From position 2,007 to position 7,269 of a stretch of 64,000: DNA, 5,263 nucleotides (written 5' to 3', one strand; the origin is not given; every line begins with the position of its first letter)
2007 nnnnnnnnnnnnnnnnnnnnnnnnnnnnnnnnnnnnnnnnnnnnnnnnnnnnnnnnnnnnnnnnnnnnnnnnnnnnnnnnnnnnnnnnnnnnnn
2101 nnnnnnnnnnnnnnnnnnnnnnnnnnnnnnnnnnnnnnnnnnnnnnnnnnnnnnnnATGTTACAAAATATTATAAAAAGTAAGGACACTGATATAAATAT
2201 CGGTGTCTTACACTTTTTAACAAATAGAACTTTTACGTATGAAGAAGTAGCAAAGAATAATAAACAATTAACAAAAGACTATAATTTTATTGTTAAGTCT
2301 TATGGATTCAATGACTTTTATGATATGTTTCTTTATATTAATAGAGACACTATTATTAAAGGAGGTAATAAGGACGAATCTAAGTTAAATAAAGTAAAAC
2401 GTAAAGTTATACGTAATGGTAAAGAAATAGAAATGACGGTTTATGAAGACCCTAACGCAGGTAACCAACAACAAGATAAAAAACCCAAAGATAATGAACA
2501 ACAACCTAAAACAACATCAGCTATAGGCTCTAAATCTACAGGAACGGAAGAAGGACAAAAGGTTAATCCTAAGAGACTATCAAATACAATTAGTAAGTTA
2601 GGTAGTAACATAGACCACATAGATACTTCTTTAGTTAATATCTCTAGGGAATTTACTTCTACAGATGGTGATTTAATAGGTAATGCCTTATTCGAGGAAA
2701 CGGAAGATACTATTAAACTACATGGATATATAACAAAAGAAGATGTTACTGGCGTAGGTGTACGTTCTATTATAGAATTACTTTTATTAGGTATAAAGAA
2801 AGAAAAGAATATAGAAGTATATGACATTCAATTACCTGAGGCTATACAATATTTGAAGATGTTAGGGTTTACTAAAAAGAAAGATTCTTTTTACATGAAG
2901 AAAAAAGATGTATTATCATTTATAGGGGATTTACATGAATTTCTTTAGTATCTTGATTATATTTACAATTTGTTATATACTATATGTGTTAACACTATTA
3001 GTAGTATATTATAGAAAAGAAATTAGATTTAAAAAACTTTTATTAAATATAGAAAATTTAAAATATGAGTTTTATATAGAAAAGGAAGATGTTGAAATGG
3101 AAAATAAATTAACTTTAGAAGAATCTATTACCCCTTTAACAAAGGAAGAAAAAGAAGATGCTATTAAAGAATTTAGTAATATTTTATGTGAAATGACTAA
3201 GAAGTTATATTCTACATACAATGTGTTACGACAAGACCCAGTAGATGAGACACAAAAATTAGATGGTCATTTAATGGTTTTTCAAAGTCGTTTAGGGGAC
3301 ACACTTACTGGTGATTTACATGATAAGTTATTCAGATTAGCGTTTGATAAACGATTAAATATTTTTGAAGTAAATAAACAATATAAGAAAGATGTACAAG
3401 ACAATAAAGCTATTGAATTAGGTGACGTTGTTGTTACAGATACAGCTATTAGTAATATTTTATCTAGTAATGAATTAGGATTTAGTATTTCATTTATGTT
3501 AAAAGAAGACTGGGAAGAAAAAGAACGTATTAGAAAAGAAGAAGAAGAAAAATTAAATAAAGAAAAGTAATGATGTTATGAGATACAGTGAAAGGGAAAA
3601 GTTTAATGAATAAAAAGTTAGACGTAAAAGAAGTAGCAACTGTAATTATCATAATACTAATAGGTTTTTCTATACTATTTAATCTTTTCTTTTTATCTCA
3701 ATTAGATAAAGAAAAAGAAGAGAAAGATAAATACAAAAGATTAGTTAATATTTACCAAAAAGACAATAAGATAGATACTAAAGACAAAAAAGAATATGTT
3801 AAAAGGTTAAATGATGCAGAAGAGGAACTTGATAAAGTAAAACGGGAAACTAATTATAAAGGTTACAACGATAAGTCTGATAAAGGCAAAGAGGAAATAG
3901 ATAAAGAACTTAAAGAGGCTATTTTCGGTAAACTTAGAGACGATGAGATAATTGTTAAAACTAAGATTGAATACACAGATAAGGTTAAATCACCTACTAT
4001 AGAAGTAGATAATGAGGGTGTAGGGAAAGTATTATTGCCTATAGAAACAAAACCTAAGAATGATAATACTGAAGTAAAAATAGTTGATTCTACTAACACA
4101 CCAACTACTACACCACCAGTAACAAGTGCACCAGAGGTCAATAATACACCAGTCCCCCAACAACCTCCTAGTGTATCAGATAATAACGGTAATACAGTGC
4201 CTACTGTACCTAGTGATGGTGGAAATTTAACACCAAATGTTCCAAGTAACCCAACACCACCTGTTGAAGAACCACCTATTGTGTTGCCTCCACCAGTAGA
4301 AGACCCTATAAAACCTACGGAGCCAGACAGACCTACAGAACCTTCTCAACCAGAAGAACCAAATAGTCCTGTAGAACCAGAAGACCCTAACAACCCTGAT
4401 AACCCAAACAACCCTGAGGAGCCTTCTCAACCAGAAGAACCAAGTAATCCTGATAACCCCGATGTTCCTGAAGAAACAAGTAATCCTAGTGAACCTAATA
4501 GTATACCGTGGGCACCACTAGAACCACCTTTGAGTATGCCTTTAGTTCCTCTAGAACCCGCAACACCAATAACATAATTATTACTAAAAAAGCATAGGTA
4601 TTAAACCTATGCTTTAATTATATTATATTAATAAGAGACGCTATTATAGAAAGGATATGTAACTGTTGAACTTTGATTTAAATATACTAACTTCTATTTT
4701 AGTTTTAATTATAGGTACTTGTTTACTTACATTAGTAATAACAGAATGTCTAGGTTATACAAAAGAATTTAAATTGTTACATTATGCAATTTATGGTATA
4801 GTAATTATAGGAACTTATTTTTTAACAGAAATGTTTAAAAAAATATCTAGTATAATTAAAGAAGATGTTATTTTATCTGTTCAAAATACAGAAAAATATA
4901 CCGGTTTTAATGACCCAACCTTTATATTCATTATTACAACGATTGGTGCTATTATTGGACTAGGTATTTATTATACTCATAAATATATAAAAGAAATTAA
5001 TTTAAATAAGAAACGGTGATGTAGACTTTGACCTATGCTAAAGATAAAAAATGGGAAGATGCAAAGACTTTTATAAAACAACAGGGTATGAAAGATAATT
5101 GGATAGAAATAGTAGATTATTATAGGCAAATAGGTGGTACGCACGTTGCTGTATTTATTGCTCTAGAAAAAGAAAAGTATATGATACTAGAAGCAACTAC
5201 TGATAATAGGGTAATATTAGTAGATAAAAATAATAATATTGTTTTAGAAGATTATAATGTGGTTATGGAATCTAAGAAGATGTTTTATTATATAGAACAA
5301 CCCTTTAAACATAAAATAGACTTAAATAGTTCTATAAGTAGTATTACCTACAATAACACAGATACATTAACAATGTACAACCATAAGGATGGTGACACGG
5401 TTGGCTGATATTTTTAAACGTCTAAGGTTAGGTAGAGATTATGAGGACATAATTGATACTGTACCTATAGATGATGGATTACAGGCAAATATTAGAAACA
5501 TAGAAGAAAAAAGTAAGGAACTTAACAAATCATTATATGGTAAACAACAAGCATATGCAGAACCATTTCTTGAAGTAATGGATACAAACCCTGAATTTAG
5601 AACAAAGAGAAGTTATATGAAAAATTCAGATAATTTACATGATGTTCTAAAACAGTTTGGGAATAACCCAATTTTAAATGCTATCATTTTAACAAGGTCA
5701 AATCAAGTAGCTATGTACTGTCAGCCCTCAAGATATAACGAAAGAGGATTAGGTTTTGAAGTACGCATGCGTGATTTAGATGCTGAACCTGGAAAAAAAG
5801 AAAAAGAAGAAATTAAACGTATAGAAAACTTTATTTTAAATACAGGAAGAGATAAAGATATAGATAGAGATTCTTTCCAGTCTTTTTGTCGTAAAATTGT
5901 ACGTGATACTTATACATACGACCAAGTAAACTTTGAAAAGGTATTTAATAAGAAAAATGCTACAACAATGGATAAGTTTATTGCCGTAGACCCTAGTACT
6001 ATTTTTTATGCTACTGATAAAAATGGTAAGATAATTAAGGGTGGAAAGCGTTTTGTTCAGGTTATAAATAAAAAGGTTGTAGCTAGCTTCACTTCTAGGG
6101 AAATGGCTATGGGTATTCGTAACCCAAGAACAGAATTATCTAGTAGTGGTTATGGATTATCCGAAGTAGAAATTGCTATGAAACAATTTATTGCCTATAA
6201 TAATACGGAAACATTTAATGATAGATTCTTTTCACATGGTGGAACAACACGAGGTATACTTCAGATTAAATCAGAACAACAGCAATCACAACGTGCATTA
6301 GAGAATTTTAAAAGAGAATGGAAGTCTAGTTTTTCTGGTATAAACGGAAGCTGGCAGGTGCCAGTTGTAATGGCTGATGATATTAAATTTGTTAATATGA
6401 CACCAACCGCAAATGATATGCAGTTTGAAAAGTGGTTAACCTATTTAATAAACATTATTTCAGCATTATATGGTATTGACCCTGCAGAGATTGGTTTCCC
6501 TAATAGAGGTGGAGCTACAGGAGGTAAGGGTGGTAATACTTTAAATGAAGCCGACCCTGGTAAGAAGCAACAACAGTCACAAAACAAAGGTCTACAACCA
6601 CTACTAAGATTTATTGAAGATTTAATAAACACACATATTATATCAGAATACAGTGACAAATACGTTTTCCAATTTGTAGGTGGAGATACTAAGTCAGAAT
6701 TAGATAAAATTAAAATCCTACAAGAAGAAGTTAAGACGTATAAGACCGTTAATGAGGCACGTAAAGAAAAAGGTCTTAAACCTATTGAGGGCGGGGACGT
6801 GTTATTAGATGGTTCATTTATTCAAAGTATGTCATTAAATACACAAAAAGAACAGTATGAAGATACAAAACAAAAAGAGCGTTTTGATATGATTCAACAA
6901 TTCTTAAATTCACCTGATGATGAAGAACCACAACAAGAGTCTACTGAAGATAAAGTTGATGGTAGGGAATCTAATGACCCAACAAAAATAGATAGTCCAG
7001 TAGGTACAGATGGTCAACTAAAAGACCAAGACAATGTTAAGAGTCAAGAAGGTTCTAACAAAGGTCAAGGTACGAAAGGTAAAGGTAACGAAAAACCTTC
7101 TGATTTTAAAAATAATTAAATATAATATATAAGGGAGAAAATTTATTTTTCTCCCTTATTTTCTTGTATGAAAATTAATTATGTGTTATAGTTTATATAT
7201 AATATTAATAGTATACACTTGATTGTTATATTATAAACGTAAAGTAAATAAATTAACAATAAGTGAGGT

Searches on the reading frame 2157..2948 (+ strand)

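Call 29: search_protein_families(library=pfam, proteins=[window:2157-2948:+], max_evalue=0.001)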
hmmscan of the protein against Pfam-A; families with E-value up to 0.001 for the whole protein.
window:2157-2948:+ (263 aa): 0 families

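Call 30: search_protein_families(library=phrogs, proteins=[window:2157-2948:+], max_evalue=0.00001)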
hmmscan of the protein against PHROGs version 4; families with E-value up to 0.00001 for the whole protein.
window:2157-2948:+ (263 aa): 1 family
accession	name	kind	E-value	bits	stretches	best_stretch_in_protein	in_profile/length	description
phrog_1917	-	head and packaging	2.1e-88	297.7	1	6-262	12-275/276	virion structural protein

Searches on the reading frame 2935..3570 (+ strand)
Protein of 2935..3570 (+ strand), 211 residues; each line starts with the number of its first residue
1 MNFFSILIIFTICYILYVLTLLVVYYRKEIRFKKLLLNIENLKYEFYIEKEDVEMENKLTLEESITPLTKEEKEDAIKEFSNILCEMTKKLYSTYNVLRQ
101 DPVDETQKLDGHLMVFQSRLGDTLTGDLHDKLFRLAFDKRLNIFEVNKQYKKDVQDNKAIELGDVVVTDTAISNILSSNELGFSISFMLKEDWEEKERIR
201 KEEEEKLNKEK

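Call 29: search_protein_families(library=pfam, proteins=[window:2935-3570:+], max_evalue=0.001)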
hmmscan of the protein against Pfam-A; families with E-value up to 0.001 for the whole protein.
window:2935-3570:+ (211 aa): 1 family
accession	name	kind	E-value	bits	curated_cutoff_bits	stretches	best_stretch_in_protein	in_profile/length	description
PF23828.1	DUF7198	-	2.7e-17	63.4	27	1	7-210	7-229/236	Family of unknown function (DUF7198)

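Call 30: search_protein_families(library=phrogs, proteins=[window:2935-3570:+], max_evalue=0.00001)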
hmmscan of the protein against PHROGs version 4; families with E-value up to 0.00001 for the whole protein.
window:2935-3570:+ (211 aa): 1 family
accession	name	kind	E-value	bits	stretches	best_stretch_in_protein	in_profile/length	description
phrog_1116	-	unknown function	6.7e-55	187.3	1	3-211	5-235/246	-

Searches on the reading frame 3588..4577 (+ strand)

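Call 29: search_protein_families(library=pfam, proteins=[window:3588-4577:+], max_evalue=0.001)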
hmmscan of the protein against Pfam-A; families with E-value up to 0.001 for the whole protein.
window:3588-4577:+ (329 aa): 0 families

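Call 30: search_protein_families(library=phrogs, proteins=[window:3588-4577:+], max_evalue=0.00001)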
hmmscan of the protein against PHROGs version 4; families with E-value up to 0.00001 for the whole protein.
window:3588-4577:+ (329 aa): 1 family
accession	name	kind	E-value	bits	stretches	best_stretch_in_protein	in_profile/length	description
phrog_3094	-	unknown function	8.6e-104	349.1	1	7-328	1-323/407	-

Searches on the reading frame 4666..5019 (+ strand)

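Call 29: search_protein_families(library=pfam, proteins=[window:4666-5019:+], max_evalue=0.001)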
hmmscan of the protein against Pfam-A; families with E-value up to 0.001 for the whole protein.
window:4666-5019:+ (117 aa): 0 families

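Call 30: search_protein_families(library=phrogs, proteins=[window:4666-5019:+], max_evalue=0.00001)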
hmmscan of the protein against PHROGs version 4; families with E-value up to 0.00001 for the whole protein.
window:4666-5019:+ (117 aa): 2 families
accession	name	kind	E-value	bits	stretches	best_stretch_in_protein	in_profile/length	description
phrog_3937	-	unknown function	4.1e-47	160.4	1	3-117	2-116/116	-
phrog_7555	-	unknown function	5.5e-19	69.3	1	56-116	1-61/62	-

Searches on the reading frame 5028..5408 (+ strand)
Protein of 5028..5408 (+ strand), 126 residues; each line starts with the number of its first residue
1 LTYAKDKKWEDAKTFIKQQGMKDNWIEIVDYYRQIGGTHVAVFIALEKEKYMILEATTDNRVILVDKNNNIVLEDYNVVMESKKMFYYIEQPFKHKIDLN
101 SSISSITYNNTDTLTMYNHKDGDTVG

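Call 29: search_protein_families(library=pfam, proteins=[window:5028-5408:+], max_evalue=0.001)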
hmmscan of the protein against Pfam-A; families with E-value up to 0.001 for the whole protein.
window:5028-5408:+ (126 aa): 0 families

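Call 30: search_protein_families(library=phrogs, proteins=[window:5028-5408:+], max_evalue=0.00001)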
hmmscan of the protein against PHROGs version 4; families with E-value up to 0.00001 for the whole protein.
window:5028-5408:+ (126 aa): 1 family
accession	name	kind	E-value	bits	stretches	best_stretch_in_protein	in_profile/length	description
phrog_1108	-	head and packaging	5.2e-42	143.5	1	1-108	2-106/108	portal protein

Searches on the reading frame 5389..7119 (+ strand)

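Call 30: search_protein_families(library=phrogs, proteins=[window:5389-7119:+], max_evalue=0.00001)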
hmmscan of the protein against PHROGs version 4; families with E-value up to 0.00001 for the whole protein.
window:5389-7119:+ (576 aa): 5 families
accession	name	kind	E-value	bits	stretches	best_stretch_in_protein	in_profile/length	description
phrog_15361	-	head and packaging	6.5e-163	542.5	1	7-328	2-327/328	portal protein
phrog_11117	-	head and packaging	2e-104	349.7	1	294-573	2-263/264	portal protein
phrog_12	-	head and packaging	4.9e-75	254.8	1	56-574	46-491/646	portal protein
phrog_2662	-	head and packaging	3.1e-31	109.7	1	71-537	38-477/717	portal protein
phrog_37955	-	head and packaging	3.4e-16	59.6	1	167-476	188-490/945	portal protein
